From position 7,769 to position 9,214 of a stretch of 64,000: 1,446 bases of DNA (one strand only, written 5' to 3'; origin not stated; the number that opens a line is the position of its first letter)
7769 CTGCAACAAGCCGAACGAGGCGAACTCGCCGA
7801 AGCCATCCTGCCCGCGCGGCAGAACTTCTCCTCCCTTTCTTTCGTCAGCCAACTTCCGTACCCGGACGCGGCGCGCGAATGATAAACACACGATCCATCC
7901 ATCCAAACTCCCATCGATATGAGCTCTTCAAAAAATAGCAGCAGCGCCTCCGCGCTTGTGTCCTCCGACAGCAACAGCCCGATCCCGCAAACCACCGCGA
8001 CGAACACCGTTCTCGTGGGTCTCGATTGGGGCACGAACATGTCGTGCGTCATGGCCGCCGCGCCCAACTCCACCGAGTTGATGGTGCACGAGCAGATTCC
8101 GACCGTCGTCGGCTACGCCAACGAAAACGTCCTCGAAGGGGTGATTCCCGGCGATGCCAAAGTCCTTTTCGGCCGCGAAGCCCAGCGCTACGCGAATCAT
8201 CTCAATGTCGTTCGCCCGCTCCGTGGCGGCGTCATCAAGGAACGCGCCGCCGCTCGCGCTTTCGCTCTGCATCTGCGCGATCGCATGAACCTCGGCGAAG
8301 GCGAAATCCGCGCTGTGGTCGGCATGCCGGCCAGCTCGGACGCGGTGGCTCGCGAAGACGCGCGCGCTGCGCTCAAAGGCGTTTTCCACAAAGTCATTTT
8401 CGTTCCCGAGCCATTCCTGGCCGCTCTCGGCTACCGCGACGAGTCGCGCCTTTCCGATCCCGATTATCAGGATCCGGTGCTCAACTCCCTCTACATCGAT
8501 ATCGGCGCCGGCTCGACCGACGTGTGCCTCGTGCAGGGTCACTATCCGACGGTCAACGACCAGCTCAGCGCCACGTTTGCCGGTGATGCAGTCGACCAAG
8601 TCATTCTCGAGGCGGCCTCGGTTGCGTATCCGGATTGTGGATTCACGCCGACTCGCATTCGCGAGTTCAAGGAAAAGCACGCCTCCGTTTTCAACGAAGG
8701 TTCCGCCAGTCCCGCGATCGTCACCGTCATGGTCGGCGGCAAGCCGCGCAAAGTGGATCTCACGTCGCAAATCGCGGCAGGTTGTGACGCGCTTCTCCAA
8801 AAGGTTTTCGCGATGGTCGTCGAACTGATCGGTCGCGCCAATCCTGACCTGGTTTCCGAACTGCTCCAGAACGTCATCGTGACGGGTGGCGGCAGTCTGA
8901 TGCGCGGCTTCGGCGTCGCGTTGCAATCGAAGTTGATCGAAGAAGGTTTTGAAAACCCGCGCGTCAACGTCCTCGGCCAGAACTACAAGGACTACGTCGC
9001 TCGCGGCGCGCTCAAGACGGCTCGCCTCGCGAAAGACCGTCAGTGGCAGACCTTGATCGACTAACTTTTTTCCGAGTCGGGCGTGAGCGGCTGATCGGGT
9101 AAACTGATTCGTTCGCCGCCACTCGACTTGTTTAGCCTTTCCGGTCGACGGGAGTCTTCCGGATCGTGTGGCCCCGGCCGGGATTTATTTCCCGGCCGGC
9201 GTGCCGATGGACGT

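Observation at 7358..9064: Orphan MamK-like actin-family ATPase with an uncharacterised upstream partner gene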

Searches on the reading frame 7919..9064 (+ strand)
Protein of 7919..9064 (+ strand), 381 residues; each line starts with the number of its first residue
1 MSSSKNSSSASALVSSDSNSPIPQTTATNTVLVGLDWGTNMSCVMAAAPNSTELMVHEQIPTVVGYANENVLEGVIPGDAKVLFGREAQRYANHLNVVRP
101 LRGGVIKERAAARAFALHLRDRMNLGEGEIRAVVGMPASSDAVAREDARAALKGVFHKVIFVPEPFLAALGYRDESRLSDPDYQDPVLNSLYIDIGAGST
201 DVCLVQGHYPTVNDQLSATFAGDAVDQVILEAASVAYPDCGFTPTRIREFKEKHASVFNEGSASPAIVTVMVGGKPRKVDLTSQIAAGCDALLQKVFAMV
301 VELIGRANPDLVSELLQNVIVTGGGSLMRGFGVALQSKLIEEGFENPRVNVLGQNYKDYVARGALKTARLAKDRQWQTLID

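Call 3: search_protein_families(library=pfam, proteins=[window:7919-9064:+], max_evalue=0.1)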
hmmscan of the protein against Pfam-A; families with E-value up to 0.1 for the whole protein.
window:7919-9064:+ (381 aa): 3 families
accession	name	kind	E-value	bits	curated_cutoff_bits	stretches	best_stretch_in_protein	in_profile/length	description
PF06723.19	MreB_Mbl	-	2.1e-20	73.3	27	1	33-338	4-296/327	MreB/Mbl protein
PF00022.25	Actin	-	1.2e-11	44.3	27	2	296-355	306-365/410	Actin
PF25216.1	Volactin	-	0.00088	19.3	35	1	73-368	50-321/321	Volactin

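Call 4: search_protein_families(library=ncbifam, proteins=[window:7919-9064:+], max_evalue=0.1)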
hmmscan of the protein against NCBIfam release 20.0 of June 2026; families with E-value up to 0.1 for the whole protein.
window:7919-9064:+ (381 aa): 8 families
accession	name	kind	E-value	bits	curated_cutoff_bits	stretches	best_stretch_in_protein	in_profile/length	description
NF053558.1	BeeR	equivalog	2.3e-148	493.9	530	1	31-380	1-349/349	BeeR family actin-like protein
NF040964.1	MamK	subfamily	3.7e-52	177.4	400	1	32-379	2-330/335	MamK family actin-like protein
NF010539.0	PRK13927.1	subfamily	3.3e-16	59.1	293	1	33-337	9-302/339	rod shape-determining protein MreB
TIGR00904.1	mreB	subfamily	2.7e-13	49.7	365.75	1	79-337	50-302/334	MreB/Mrl family cell shape determining protein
NF010540.1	PRK13929.1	exception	1.7e-12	47.1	515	1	33-338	7-301/334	rod-share determining protein MreBH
TIGR01174.1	ftsA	equivalog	1.4e-05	24.4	175.85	1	191-331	199-330/371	cell division protein FtsA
NF002399.0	PRK01433.1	equivalog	0.0088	14.7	743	0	28-77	17-70/595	Fe-S protein assembly chaperone HscA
NF008673.0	PRK11678.1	equivalog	0.041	12.7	331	1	148-206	177-227/450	molecular chaperone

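Call 5: search_solved_structures(query=window:7919-9064:+, max_evalue=0.01, show_alignments=2)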
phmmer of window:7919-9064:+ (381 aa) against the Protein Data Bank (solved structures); distinct sequences matched with E-value up to 0.01: 9.
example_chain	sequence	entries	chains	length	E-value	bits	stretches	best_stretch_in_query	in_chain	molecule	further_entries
8r2n_A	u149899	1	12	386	2.3e-109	368.8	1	20-380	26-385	Actin/actin family protein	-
5jyg_A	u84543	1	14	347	8.9e-30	107.1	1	27-379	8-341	Actin-like ATPase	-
5ljv_A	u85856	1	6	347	1.2e-29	106.6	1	27-379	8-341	Actin-like ATPase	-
5ljw_A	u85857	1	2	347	1.7e-29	106.2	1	27-379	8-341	Actin-like ATPase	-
1jce_A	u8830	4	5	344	2.7e-14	56.2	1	94-338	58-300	ROD SHAPE-DETERMINING PROTEIN MREB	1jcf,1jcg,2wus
4czf_A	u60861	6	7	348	5.4e-12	48.6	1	79-335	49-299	ROD SHAPE-DETERMINING PROTEIN MREB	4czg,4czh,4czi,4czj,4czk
4czl_A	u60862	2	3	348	1.8e-11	46.9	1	79-335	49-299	ROD SHAPE-DETERMINING PROTEIN MREB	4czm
4cze_A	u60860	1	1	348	7.3e-11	44.9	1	79-335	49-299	ROD SHAPE-DETERMINING PROTEIN MREB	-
7bvy_A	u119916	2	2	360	7.2e-09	38.3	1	91-331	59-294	Cell shape determining protein MreB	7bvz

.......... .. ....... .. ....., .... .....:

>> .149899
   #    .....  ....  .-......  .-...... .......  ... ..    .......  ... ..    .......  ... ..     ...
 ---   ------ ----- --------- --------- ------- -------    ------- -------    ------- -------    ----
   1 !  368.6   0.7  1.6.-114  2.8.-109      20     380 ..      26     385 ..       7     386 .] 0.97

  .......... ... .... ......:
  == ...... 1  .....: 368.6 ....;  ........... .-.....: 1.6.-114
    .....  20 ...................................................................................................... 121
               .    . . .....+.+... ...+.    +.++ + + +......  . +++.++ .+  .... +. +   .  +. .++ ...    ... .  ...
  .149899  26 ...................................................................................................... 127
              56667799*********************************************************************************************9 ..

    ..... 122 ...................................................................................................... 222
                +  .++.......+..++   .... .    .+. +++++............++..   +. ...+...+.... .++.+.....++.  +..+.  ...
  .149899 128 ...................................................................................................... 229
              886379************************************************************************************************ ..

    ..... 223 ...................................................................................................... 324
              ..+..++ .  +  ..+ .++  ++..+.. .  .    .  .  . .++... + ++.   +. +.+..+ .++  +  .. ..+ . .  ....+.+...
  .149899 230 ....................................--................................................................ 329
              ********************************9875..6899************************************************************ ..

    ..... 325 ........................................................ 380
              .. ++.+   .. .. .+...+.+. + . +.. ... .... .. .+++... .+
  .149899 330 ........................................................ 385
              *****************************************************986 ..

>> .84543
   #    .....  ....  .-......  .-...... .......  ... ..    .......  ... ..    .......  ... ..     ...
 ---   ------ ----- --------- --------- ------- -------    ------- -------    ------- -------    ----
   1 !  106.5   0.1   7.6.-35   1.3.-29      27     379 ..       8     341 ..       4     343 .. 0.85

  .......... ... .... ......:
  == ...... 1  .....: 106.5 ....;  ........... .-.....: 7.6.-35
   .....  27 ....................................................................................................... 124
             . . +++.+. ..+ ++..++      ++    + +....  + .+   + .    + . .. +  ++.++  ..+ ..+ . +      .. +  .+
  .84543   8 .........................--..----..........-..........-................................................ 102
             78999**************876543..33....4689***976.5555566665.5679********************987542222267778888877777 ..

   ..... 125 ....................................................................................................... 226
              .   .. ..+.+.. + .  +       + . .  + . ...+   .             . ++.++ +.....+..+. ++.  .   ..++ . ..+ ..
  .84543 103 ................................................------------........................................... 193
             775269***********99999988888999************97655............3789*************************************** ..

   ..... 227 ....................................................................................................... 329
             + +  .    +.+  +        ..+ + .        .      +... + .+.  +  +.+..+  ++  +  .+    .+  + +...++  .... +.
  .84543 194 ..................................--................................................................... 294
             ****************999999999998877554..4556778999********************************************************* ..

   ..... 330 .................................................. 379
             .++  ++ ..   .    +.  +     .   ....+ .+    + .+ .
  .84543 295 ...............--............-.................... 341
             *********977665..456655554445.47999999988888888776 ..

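Call 13: find_homologous_proteins(query=window:7919-9064:+, max_evalue=1e-20)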
Query window:7919-9064:+ (381 aa): 663 proteins with E <= 1e-20 among 8000 candidates; the best 120 are listed.
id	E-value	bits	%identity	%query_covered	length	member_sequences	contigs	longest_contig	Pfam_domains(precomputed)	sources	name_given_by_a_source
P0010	9.5e-248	839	100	100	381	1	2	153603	PF06723.20,PF00022.26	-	-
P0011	3.9e-208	709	84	99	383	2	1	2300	PF06723.20,PF25229.2,PF00022.26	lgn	-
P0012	5.0e-203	692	81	100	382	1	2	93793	PF06723.20,PF00022.26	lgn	-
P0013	1.1e-202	691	81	100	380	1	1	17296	PF06723.20,PF00022.26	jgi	jgi:rod shape-determining protein MreB and related proteins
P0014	1.1e-192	658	81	93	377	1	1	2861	PF06723.20,PF00022.26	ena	-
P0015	2.4e-190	650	78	96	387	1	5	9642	PF06723.20,PF00022.26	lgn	-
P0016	1.0e-170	586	73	92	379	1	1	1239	PF06723.20,PF00022.26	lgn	-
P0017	3.0e-170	584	72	94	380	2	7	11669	PF06723.20,PF00022.26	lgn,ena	-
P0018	2.7e-169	581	73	94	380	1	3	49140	PF06723.20,PF00022.26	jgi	jgi:rod shape-determining protein MreB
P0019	2.3e-168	578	72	93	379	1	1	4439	PF06723.20,PF00022.26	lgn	-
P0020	2.5e-168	578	69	100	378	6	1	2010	PF06723.20,PF00022.26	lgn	-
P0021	1.2e-167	575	71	93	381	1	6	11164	PF06723.20,PF00022.26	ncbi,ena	-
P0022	2.5e-167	574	68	99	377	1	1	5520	PF06723.20,PF00022.26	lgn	-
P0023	5.2e-167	573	70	98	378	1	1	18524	PF06723.20,PF00022.26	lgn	-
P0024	3.9e-166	570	68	99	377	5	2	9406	PF06723.20,PF00022.26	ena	-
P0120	1.6e-150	519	62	100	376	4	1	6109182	PF06723.20,PF00022.26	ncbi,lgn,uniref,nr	ncbi:rod shape-determining protein [Actomonas aquatica]|uniref:Rod shape-determining protein n=1 Tax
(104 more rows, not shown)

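Call 16: find_related_loci(query=A1, collection=genome_contigs, flank=6000)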
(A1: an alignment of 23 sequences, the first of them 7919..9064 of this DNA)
Query A1 (381 aa) in genome_contigs; peptide patterns used: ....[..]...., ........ (x = any residue, [..] = any of these).
126 stretches matched a pattern; 36 encode a relative of the query (tblastn E <= 1e-3); 36 distinct loci.
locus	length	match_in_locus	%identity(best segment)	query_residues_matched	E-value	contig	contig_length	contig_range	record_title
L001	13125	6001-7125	70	3-380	1e-179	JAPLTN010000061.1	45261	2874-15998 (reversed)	MAG: Verrucomicrobia bacterium isolate LacPavin_0419_WC70S_MAG_62_12 LacPavin_0419_WC70S_scaffold_551203, whole genome s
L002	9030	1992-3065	72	23-380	6e-178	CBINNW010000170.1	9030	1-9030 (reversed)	MAG TPA_asm: uncultured Akkermansia sp. isolate SRR16817062_maxbin2_2 genome assembly, contig: ERZ27393189.1643, whole g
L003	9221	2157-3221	71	26-380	3e-177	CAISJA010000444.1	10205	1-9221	MAG: uncultured Opitutaceae bacterium isolate Kiruna2_bin-4404 genome assembly, contig: bin-4404:444/511, whole genome s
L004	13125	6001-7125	69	3-380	1e-177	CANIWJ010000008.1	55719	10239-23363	MAG: Verrucomicrobia bacterium isolate RH-18aug17-13 genome assembly, contig: RH-18aug17-C1251, whole genome shotgun seq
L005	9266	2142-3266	68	3-380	1e-174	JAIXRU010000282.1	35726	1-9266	MAG: Opitutaceae bacterium isolate C4_MAG_00072 pond_C4_MAG_00072_000000000221, whole genome shotgun sequence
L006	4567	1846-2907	71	27-380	9e-178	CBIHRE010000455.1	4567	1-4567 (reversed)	MAG TPA_asm: uncultured Akkermansia sp. isolate SRR18156201_concoct_26 genome assembly, contig: ERZ27336863.5439, whole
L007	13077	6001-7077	70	24-380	4e-172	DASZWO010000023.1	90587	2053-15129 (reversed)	MAG TPA_asm: Opitutaceae bacterium isolate SMAG_U6159 k141_463278, whole genome shotgun sequence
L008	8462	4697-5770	69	25-380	4e-170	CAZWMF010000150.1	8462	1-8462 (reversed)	MAG TPA_asm: uncultured Opitutaceae bacterium isolate binchicken_co162_22 genome assembly, contig: NODE_21656_length_846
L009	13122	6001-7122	66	4-380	1e-169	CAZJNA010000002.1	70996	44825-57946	MAG TPA_asm: uncultured Opitutaceae bacterium isolate binchicken_co50_228 genome assembly, contig: NODE_354_length_70996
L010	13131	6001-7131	67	4-380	7e-170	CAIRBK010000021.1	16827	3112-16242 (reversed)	MAG: uncultured Verrucomicrobia bacterium isolate ErkenSummer_bin-2770 genome assembly, contig: bin-2770:021/103, whole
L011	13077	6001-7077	68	24-380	1e-168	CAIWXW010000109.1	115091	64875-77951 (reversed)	MAG: uncultured Opitutaceae bacterium isolate Umea_bin-02646 genome assembly, contig: bin-02646:109/227, whole genome sh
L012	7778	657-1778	67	5-380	6e-169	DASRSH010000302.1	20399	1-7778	MAG TPA_asm: Opitutaceae bacterium isolate SMAG_U5634 k141_1564490, whole genome shotgun sequence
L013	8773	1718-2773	70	29-380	1e-167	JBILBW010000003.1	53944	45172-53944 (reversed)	MAG: Rariglobus sp. isolate ME2016-06-08_3300042307_group7_bin28 Rohwer_bin2651_scaffold_120_c1, whole genome shotgun se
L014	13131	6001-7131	66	2-380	8e-167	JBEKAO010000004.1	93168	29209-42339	MAG: Opitutaceae bacterium isolate SPRUCE 114 SPRUCE_114_4, whole genome shotgun sequence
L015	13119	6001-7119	64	2-380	2e-166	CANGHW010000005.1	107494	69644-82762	MAG: Opitutae bacterium isolate Jr-28jun17-119 genome assembly, contig: Jr-28jun17-C199, whole genome shotgun sequence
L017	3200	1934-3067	65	4-380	1e-174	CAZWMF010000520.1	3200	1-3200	MAG TPA_asm: uncultured Opitutaceae bacterium isolate binchicken_co162_22 genome assembly, contig: NODE_100476_length_32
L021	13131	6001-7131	62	1-381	4e-163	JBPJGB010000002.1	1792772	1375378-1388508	Opitutaceae bacterium MBA3-11 NODE_2_length_1792772_cov_31.0536, whole genome shotgun sequence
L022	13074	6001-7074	66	23-380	5e-163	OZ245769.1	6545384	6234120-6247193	MAG: Opitutaceae bacterium isolate 87035611-dba6-4fad-85e7-91fe16b41bdc genome assembly, chromosome: 1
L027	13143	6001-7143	63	2-380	4e-161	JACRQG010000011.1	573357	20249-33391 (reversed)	MAG: Verrucomicrobia bacterium isolate NC_groundwater_2007_Pr3_S-0.65um_68_3 SR2-18-Sp65_coassembly_scaffold_9050, whole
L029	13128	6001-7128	61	1-381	5e-159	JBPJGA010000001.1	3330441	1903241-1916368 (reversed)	Opitutaceae bacterium D2-102 NODE_1_length_3330441_cov_31.9812, whole genome shotgun sequence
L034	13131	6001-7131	65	2-380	2e-165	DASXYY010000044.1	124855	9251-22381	MAG TPA_asm: Opitutaceae bacterium isolate SMAG_U4837 k141_2997528, whole genome shotgun sequence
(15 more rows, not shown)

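Call 44: search_protein_families(library=ncbifam, proteins=[L014:5887-7134:+, L017:1826-3070:+, L021:6001-7131:+, L029:6001-7128:+, L022:5944-7077:+, L001:5998-7128:+, L034:5944-7137:+, L027:6034-7146:+, P0120, P0012], max_evalue=1e-30)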
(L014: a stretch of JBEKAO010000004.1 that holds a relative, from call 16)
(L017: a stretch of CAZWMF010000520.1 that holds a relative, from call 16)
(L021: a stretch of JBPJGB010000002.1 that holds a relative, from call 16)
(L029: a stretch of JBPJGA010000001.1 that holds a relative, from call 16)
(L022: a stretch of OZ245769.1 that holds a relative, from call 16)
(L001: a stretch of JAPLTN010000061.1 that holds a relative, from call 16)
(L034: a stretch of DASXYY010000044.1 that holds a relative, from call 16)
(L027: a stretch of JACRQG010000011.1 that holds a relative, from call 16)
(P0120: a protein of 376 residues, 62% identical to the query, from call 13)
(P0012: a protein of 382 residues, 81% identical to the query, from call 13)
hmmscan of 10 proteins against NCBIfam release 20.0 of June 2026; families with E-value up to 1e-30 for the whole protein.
L014:5887-7134:+ (416 aa): 2 families
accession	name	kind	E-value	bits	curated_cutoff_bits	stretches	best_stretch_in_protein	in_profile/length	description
NF053558.1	BeeR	equivalog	1.1e-147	491.7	530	1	65-415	1-349/349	BeeR family actin-like protein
NF040964.1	MamK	subfamily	1.3e-57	195.4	400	1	65-414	1-330/335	MamK family actin-like protein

L017:1826-3070:+ (415 aa): 2 families
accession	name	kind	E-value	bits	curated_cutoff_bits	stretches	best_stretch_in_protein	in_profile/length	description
NF053558.1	BeeR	equivalog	3.8e-150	499.7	530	1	65-414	1-349/349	BeeR family actin-like protein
NF040964.1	MamK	subfamily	4.6e-61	206.7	400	1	65-413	1-330/335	MamK family actin-like protein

L021:6001-7131:+ (377 aa): 2 families
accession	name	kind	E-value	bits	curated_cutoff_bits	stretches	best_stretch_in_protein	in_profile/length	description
NF053558.1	BeeR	equivalog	3.3e-165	549.3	530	1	27-376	1-349/349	BeeR family actin-like protein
NF040964.1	MamK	subfamily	1.2e-62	211.9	400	1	27-375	1-330/335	MamK family actin-like protein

L029:6001-7128:+ (376 aa): 2 families
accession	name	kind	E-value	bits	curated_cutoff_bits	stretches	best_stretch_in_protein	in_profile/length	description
NF053558.1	BeeR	equivalog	1.2e-159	531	530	1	26-375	1-349/349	BeeR family actin-like protein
NF040964.1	MamK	subfamily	4.3e-61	206.8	400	1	26-374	1-330/335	MamK family actin-like protein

L022:5944-7077:+ (378 aa): 2 families
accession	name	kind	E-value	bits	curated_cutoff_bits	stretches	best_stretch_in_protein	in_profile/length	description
NF053558.1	BeeR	equivalog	1.1e-149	498.2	530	1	28-377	1-349/349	BeeR family actin-like protein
NF040964.1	MamK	subfamily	9.1e-59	199.2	400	1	28-376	1-330/335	MamK family actin-like protein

L001:5998-7128:+ (377 aa): 2 families
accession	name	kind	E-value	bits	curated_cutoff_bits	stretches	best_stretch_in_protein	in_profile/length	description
NF053558.1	BeeR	equivalog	1.9e-150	500.8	530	1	27-376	1-349/349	BeeR family actin-like protein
NF040964.1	MamK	subfamily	4.2e-57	193.7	400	1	27-375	1-330/335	MamK family actin-like protein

L034:5944-7137:+ (398 aa): 2 families
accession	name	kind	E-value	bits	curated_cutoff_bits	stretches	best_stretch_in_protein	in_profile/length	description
NF053558.1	BeeR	equivalog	9.8e-151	501.7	530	1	47-396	1-349/349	BeeR family actin-like protein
NF040964.1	MamK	subfamily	4e-58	197.1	400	1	47-395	1-330/335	MamK family actin-like protein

L027:6034-7146:+ (371 aa): 2 families
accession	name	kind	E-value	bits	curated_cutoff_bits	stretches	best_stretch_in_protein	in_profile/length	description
NF053558.1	BeeR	equivalog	3.3e-149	496.6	530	1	21-370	1-349/349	BeeR family actin-like protein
NF040964.1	MamK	subfamily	3.2e-57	194.1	400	1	21-369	1-330/335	MamK family actin-like protein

P0120 (376 aa): 2 families
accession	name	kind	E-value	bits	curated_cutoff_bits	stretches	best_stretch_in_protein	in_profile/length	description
NF053558.1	BeeR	equivalog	5.4e-166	551.8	530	1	26-375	1-349/349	BeeR family actin-like protein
NF040964.1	MamK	subfamily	1.1e-61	208.7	400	1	26-374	1-330/335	MamK family actin-like protein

P0012 (382 aa): 2 families
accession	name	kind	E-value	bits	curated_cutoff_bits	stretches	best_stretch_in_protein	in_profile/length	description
NF053558.1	BeeR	equivalog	2.1e-146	487.4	530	1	32-381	1-349/349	BeeR family actin-like protein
NF040964.1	MamK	subfamily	8.2e-51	173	400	1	33-380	2-330/335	MamK family actin-like protein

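Call 69: find_encoding_contigs(protein=P0120, flank=6000, max_places=2)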
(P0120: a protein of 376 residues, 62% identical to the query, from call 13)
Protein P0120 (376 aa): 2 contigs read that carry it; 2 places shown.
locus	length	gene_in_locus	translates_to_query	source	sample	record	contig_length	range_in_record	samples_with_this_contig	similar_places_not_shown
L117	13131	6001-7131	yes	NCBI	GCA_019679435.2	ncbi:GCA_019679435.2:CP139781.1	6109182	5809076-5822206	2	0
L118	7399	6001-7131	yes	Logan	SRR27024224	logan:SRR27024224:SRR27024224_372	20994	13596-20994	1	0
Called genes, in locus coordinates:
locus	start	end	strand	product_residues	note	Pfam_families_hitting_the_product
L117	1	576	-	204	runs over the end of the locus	PF02563:Poly_export, PF10531:SLBB, PF22461:SLBB_2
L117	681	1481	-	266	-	-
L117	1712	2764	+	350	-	PF01180:DHO_dh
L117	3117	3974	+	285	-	-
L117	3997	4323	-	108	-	-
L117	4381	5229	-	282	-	PF01048:PNP_UDP_1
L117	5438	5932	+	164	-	-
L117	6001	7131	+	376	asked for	PF00022:Actin (weak), PF06723:MreB_Mbl, PF00022:Actin (weak)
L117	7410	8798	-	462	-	PF09423:PhoD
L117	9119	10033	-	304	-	PF16881:LIAS_N (faint), PF04055:Radical_SAM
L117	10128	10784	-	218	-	PF21948:LplA-B_cat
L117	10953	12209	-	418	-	PF02308:MgtC, PF13194:DUF4010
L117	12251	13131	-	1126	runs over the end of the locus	PF17164:DUF5122 (weak)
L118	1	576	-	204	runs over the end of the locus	PF02563:Poly_export, PF10531:SLBB, PF22461:SLBB_2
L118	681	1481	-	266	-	-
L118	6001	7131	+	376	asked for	PF00022:Actin (weak), PF06723:MreB_Mbl, PF00022:Actin (weak)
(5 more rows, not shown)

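Call 70: find_encoding_contigs(protein=P0012, flank=6000, max_places=2)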
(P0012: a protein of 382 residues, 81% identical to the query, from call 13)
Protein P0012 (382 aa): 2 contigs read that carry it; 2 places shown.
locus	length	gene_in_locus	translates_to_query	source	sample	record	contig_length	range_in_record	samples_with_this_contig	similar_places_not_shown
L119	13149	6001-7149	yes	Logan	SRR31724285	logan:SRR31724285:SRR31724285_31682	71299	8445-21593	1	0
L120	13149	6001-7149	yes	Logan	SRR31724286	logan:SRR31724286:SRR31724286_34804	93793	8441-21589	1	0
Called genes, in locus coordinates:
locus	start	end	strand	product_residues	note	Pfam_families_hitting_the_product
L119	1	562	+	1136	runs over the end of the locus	PF23500:DUF7133, PF07995:GSDH, PF03130:HEAT_PBS (faint), PF13646:HEAT_2, PF02985:HEAT (faint), PF13646:HEAT_2, PF00034:Cytochrom_C (faint)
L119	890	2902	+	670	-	PF05649:Peptidase_M13_N, PF01431:Peptidase_M13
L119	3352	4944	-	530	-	PF00150:Cellulase, PF19190:BACON_2, PF13004:BACON, PF18666:CBM64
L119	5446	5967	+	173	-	-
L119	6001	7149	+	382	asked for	PF06723:MreB_Mbl, PF00022:Actin (weak)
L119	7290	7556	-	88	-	-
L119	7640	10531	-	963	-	PF15902:Sortilin-Vps10 (faint), PF02368:Big_2, PF14200:RicinB_lectin_2, PF00652:Ricin_B_lectin, PF14200:RicinB_lectin_2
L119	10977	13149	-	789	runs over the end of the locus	-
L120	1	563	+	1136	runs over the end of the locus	PF23500:DUF7133, PF07995:GSDH, PF03130:HEAT_PBS (faint), PF13646:HEAT_2, PF02985:HEAT (faint), PF13646:HEAT_2, PF00034:Cytochrom_C (faint)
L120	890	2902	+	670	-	PF05649:Peptidase_M13_N, PF01431:Peptidase_M13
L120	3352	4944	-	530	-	PF00150:Cellulase, PF19190:BACON_2, PF13004:BACON, PF18666:CBM64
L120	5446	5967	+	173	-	-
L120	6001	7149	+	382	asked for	PF06723:MreB_Mbl, PF00022:Actin (weak)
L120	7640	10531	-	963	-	PF15902:Sortilin-Vps10 (faint), PF02368:Big_2, PF14200:RicinB_lectin_2, PF00652:Ricin_B_lectin, PF14200:RicinB_lectin_2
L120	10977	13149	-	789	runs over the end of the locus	-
